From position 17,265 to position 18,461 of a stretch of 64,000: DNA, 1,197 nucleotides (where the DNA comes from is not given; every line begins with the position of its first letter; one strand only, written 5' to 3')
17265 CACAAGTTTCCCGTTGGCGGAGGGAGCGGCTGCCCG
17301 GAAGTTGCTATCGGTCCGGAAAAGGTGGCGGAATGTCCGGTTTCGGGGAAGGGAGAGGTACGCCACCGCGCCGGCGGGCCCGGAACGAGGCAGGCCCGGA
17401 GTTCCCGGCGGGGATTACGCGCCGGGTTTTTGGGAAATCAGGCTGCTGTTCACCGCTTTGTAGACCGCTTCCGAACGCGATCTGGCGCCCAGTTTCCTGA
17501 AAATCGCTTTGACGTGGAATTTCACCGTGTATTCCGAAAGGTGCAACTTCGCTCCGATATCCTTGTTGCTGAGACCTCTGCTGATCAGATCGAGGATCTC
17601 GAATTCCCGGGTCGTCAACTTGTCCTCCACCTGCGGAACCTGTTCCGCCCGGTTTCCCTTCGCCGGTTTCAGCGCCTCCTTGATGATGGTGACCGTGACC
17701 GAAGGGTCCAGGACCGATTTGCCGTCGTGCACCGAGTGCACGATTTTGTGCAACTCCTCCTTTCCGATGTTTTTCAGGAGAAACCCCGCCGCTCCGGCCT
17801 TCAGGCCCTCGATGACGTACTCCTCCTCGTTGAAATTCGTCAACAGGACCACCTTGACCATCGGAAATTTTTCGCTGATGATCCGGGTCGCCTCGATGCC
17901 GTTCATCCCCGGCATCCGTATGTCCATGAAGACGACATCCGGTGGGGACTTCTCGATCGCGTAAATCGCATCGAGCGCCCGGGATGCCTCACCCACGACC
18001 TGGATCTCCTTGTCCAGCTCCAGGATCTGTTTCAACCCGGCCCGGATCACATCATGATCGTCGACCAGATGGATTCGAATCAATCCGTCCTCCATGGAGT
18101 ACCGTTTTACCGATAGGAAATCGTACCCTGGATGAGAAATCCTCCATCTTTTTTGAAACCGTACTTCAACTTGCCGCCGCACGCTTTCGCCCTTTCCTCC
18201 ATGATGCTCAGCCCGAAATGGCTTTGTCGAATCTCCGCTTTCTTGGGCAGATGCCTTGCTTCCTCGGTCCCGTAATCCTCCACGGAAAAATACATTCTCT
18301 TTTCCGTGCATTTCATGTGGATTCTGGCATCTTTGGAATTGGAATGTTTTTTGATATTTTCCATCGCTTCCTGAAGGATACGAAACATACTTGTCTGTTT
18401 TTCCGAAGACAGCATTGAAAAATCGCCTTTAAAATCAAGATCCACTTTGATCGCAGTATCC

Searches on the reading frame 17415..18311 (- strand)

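Call 6: search_protein_families(library=pfam, proteins=[window:17415-18311:-])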
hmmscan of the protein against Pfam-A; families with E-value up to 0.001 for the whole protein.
window:17415-18311:- (298 aa): 2 families
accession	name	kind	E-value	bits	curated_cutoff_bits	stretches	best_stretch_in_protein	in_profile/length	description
PF00072.30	Response_reg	-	2.2e-30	105.5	30.2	1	80-191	1-110/111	Response regulator receiver domain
PF00196.25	GerE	-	3.7e-19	68.5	23.5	1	231-284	2-55/57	Bacterial regulatory proteins, luxR family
